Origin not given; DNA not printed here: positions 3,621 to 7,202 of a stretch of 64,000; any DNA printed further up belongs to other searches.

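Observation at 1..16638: TPS secretion pair whose tpsB gene heads a glycosyltransferase gene string: candidate dedicated glycosylation system for a giant exoprotein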

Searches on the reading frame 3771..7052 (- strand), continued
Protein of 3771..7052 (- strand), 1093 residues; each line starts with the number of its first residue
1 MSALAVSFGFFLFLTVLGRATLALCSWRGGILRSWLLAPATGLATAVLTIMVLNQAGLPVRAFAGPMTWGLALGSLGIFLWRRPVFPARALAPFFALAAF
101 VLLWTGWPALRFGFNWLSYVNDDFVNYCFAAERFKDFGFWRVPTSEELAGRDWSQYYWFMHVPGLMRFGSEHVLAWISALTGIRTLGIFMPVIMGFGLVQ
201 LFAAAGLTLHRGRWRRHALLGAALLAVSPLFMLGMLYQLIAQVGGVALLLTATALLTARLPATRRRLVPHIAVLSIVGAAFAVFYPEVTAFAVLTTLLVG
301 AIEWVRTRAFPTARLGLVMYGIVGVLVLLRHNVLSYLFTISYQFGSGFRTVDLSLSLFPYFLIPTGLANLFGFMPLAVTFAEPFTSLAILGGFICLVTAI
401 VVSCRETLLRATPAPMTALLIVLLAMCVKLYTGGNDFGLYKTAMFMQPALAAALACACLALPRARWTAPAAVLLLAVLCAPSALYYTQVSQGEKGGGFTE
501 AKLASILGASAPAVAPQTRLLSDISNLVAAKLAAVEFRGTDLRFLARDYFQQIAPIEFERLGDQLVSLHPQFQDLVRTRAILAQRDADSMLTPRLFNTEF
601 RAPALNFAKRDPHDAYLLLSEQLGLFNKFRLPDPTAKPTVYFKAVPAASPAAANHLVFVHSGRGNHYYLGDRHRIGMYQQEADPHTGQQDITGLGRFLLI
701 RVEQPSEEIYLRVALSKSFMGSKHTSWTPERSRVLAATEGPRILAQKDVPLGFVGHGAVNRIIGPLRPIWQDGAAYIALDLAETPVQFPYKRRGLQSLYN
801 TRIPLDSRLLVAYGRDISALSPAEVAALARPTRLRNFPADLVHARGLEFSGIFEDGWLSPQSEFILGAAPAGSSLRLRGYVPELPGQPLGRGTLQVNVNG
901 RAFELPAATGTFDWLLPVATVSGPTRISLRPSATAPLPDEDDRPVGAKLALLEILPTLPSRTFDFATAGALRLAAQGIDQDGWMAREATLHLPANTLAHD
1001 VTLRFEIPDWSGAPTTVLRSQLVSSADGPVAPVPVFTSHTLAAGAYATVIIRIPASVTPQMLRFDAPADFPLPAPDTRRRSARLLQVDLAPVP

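Call 46: fold_search(model_id=the predicted structure, library=pdb)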
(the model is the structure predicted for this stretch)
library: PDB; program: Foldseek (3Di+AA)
matches with E <= 10: 762; with E <= 0.001: 19
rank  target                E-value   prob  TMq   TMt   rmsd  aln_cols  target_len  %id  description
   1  9h9a                  1.0e-05  0.80  0.08  0.08  30.5      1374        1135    8  native structure of the full-length pesticidal protein Cry8Ba2, from crystals formed in vivo (form 1) (released 2025-12-03)
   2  5b4x_A                2.1e-05  1.00  0.16  0.22  12.0       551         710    9  Crystal structure of the ApoER2 ectodomain in complex with the Reelin R56 fragment (released 2017-04-26)
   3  4xup_F                3.7e-05  1.00  0.09  0.25  24.1       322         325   12  Structure of the N-terminal CBM22-1-CBM22-2 tandem domain from Paenibacillus barcinonensis Xyn10C (released 2015-06-03)
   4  5b4x_C                4.5e-05  1.00  0.14  0.18  13.1       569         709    9  Crystal structure of the ApoER2 ectodomain in complex with the Reelin R56 fragment (released 2017-04-26)
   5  4xup_D                6.0e-05  1.00  0.09  0.27  15.9       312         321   12  Structure of the N-terminal CBM22-1-CBM22-2 tandem domain from Paenibacillus barcinonensis Xyn10C (released 2015-06-03)
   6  4xup_B                6.5e-05  1.00  0.09  0.27  21.5       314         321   12  Structure of the N-terminal CBM22-1-CBM22-2 tandem domain from Paenibacillus barcinonensis Xyn10C (released 2015-06-03)
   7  6v1v_B                6.5e-05  0.75  0.09  0.12  26.5       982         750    8  VIP3B (VIP3B_2160) adapted for crystallization (released 2019-12-18)
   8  4xup_A                8.0e-05  1.00  0.09  0.25  18.1       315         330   12  Structure of the N-terminal CBM22-1-CBM22-2 tandem domain from Paenibacillus barcinonensis Xyn10C (released 2015-06-03)
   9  8if8_B                1.5e-04  1.00  0.28  0.44  13.4       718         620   14  Arabinosyltransferase AftA (released 2023-05-31)
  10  6f2p                  3.0e-04  0.98  0.09  0.10  22.1       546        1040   12  Structure of Paenibacillus xanthan lyase to 2.6 A resolution (released 2018-12-05)
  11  5a57                  3.2e-04  0.98  0.12  0.12  22.3       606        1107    8  The structure of GH101 from Streptococcus pneumoniae TIGR4 in complex with PUGT (released 2015-09-02)
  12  8a1a_A                3.5e-04  0.99  0.11  0.09  22.1       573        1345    8  Structure of a leucinostatin derivative determined by host lattice display : L1F11V1 construct (released 2022-12-07)
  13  9h4p_BD               4.5e-04  0.90  0.09  0.10  37.8       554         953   11  Tail of full Haloferax tailed virus 1 (released 2025-08-27)
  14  5a58_A                4.8e-04  0.96  0.11  0.11  21.3       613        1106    8  The structure of GH101 D764N mutant from Streptococcus pneumoniae TIGR4 in complex with serinyl T-antigen (released 2015-09-02)
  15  6a5a_A                5.0e-04  1.00  0.08  0.21  15.3       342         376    8  Crystal structure of plant Receptor-like Kinase ANX1 (released 2019-06-26)
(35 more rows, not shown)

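Call 49: find_homologous_proteins(query=L079:10001-13624:+)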
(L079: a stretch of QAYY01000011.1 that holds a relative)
Query L079:10001-13624:+ (1207 aa): 453 proteins with E <= 0.001 among 8000 candidates; the best 120 are listed.
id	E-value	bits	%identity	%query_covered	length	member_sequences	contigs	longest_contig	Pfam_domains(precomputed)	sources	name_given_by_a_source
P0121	0.0e+0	2533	90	100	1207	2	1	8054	-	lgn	-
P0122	0.0e+0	2172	76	100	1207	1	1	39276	-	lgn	-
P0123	0.0e+0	2172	76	100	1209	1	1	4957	-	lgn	-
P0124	0.0e+0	2152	76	100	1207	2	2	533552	-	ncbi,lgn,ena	-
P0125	0.0e+0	2147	76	100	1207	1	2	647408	-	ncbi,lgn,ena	-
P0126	0.0e+0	2142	75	100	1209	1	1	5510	-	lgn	-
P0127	0.0e+0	2135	74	100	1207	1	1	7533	-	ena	-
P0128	0.0e+0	2131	74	100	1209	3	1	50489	-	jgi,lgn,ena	-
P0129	0.0e+0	2111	75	100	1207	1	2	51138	-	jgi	jgi:hypothetical protein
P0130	0.0e+0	2104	74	100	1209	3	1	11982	-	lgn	-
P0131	0.0e+0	2004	71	100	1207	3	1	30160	-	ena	-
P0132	0.0e+0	2002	71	99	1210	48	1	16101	-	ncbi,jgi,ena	jgi:hypothetical protein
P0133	0.0e+0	2000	70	100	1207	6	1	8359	-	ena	-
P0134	0.0e+0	1990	70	99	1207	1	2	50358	-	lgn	-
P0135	0.0e+0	1984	70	100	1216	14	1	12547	-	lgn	-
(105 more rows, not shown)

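Call 52: search_protein_families(library=pfam, proteins=[L020:4165-6822:+, L046:4442-7048:+, L038:963-2660:+, L038:2736-4307:-, L012:19740-21905:+], max_evalue=0.01)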
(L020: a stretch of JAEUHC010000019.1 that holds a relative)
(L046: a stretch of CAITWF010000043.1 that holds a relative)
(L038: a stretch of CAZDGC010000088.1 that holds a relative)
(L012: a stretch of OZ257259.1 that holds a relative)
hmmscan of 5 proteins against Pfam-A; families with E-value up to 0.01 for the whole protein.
L020:4165-6822:+ (885 aa): 1 family
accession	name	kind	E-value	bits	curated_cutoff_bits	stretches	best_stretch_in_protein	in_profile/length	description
PF13424.12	TPR_12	-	0.0071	17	30.1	0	805-859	20-75/77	Tetratricopeptide repeat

L046:4442-7048:+ (868 aa): 9 families
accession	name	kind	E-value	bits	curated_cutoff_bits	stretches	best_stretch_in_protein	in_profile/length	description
PF13432.12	TPR_16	-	1.5e-05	25.8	32.7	1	789-841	9-61/65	Tetratricopeptide repeat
PF13424.12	TPR_12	-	3.8e-05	24.2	30.1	0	792-841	18-75/77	Tetratricopeptide repeat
PF13431.12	TPR_17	-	0.00079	20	24.4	0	799-831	1-33/34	Tetratricopeptide repeat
PF00515.34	TPR_1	-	0.00088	19.4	27.8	0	814-838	4-28/34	Tetratricopeptide repeat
PF07719.23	TPR_2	-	0.0009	19.6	27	0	812-838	2-28/34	Tetratricopeptide repeat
PF13374.12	TPR_10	-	0.0012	19.2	27.5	0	812-839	3-30/42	Tetratricopeptide repeat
PF23914.1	TPR_CcmH_CycH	-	0.0026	18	42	0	696-771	43-119/158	Cytochrome c-type biogenesis protein H TPR domain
PF14559.12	TPR_19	-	0.0028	18.4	25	0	792-832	6-46/68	Tetratricopeptide repeat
PF13414.12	TPR_11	-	0.0062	16.7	26.8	0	801-825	18-42/42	TPR repeat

L038:963-2660:+ (565 aa): 0 families

L038:2736-4307:- (523 aa): 0 families

L012:19740-21905:+ (721 aa): 0 families

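Call 84: search_protein_families(library=pfam, proteins=[L056:1226-2692:+, L056:160-708:+, L056:705-1151:+, L031:217-924:+, L031:720-1544:+, L053:4522-5280:+, L053:3601-4470:-, L053:2696-3568:-, L038:4443-8327:-], max_evalue=0.001)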
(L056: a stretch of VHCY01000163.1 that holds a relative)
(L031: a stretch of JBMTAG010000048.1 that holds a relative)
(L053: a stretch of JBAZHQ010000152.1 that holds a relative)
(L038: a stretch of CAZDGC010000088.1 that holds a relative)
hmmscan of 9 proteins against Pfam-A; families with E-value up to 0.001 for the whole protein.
L056:1226-2692:+ (488 aa): 0 families

L056:160-708:+ (182 aa): 0 families

L056:705-1151:+ (148 aa): 1 family
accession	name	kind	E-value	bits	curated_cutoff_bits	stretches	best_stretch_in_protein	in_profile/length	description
PF01850.27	PIN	-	1.8e-06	29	23.6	1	95-138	76-118/120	PIN domain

L031:217-924:+ (235 aa): 0 families

L031:720-1544:+ (274 aa): 0 families

L053:4522-5280:+ (252 aa): 1 family
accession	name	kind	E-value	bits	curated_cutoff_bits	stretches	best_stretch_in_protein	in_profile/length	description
PF00574.28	CLP_protease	-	3.2e-66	223.1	20.2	1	76-251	8-181/182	Clp protease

L053:3601-4470:- (289 aa): 1 family
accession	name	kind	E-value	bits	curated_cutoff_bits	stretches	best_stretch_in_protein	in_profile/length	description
PF08668.18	HDOD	-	2e-44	151.9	22.9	1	25-220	1-196/196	HDOD domain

L053:2696-3568:- (290 aa): 1 family
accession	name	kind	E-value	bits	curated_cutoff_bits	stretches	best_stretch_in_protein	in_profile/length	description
PF08668.18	HDOD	-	1.2e-45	155.9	22.9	1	26-221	1-196/196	HDOD domain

L038:4443-8327:- (1294 aa): 0 families

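Call 90: search_protein_representatives(alignment_id=A2)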
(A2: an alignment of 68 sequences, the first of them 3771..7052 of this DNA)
Query: 68 sequences, 1068 profile positions. Proteins with E-value up to 0.001 (for the whole library): 1395; up to 1e-10: 1103; up to 1e-30: 795. The best 150 are listed.
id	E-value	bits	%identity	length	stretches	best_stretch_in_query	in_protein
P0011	0.0e+00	1714.6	-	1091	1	1-1063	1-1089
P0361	0.0e+00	1630.7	-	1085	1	1-1066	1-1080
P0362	0.0e+00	1579.2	-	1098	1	1-1066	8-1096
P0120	0.0e+00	1439.5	-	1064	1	1-1066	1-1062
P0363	0.0e+00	1345.5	-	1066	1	1-1065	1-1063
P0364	0.0e+00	1323.5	-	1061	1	1-1061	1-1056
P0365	0.0e+00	1242.6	-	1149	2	46-1062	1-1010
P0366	0.0e+00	1133.5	-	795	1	284-1065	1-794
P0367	0.0e+00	1020.3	-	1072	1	1-1064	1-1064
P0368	2.3e-282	956.1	-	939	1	3-936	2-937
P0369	8.1e-282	954.3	-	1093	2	1-938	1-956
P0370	8.5e-279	944.3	-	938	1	1-937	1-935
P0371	9.6e-278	940.8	-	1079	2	1-939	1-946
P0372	3.6e-276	935.6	-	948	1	1-936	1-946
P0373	2.5e-275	932.9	-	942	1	1-936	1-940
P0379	1.7e-241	820.8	-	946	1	1-934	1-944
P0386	1.5e-221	754.8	-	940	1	1-937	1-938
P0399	1.2e-206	705.4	-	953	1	1-934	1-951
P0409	9.4e-203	692.5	-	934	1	1-934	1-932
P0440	3.7e-187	640.9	-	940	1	1-936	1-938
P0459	2.8e-182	624.8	-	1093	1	1-939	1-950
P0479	3.4e-179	614.6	-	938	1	1-935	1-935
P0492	1.9e-174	598.8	-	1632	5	1-550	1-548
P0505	8.6e-172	590.0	-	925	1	1-935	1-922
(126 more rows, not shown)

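Call 91: list_cluster_members(proteins=[P0368, P0372, P0379, P0386, P0399, P0409, P0440, P0479, P0505, P0492])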
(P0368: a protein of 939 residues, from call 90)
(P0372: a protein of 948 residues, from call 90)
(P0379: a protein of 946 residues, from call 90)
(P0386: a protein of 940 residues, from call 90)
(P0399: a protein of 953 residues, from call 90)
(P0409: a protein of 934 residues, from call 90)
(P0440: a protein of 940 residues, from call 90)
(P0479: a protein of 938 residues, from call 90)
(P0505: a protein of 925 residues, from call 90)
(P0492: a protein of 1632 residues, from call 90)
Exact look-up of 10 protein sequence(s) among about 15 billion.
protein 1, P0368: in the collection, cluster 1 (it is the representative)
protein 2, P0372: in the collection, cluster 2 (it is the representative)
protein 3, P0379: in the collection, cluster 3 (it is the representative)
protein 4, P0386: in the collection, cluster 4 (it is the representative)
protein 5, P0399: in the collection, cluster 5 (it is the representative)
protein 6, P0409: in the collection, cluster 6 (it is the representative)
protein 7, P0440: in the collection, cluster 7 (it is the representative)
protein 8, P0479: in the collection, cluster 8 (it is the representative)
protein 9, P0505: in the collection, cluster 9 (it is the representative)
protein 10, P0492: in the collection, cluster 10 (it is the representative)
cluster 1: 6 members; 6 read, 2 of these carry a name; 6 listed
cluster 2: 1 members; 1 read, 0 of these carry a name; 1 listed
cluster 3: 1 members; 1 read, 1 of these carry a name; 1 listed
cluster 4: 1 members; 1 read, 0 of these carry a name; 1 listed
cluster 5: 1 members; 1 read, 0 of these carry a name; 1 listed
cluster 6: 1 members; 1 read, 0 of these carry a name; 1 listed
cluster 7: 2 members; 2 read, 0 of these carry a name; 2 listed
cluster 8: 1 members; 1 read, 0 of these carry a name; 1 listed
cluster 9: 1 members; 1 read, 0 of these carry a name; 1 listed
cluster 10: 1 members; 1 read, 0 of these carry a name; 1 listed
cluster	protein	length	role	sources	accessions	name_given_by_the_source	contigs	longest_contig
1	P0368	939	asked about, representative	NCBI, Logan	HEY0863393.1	MAG TPA: hypothetical protein VGD97_04760 [Lacunisphaera sp.]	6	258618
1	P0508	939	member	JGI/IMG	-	hypothetical protein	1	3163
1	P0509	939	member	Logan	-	-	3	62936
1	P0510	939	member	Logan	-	-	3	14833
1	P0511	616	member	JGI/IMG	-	-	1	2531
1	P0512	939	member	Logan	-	-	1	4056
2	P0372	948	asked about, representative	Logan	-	-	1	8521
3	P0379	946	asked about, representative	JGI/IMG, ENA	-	hypothetical protein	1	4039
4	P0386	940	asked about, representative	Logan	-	-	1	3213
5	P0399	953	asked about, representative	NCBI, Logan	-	-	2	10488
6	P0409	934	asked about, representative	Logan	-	-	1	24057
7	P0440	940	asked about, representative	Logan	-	-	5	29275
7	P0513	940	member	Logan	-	-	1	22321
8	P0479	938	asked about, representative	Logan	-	-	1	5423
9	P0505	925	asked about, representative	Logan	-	-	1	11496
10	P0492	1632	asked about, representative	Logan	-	-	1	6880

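Call 96: find_encoding_contigs(protein=P0037, flank=10000, max_places=1)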
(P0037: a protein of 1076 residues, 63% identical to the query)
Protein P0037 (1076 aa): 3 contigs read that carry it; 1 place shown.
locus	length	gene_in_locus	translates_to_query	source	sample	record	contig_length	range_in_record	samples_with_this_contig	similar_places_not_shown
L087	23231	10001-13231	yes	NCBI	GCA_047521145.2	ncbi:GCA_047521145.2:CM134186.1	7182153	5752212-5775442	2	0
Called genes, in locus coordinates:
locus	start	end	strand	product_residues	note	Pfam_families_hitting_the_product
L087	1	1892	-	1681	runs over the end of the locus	PF18886:DUF5649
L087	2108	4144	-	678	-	PF13424:TPR_12 (weak), PF13432:TPR_16, PF13414:TPR_11 (weak), PF00515:TPR_1 (weak), PF13414:TPR_11 (weak), PF13424:TPR_12, PF13432:TPR_16 (weak), PF13414:TPR_11, +11 more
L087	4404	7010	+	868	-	PF13371:TPR_9 (faint), PF13428:TPR_14 (faint), PF14559:TPR_19 (faint), PF13432:TPR_16 (weak), PF13424:TPR_12 (weak)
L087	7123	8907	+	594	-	PF03865:ShlB, PF01103:Omp85 (weak)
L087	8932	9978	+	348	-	-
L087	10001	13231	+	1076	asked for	-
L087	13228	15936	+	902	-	PF01075:Glyco_transf_9, PF00535:Glycos_transf_2, PF13641:Glyco_tranf_2_3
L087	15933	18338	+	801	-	-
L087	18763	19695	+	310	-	PF00535:Glycos_transf_2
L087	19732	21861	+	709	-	-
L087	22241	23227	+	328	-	PF01073:3Beta_HSD, PF01370:Epimerase, PF02719:Polysacc_synt_2, PF04321:RmlD_sub_bind, PF07993:NAD_binding_4 (weak), PF13460:NAD_binding_10, PF16363:GDP_Man_Dehyd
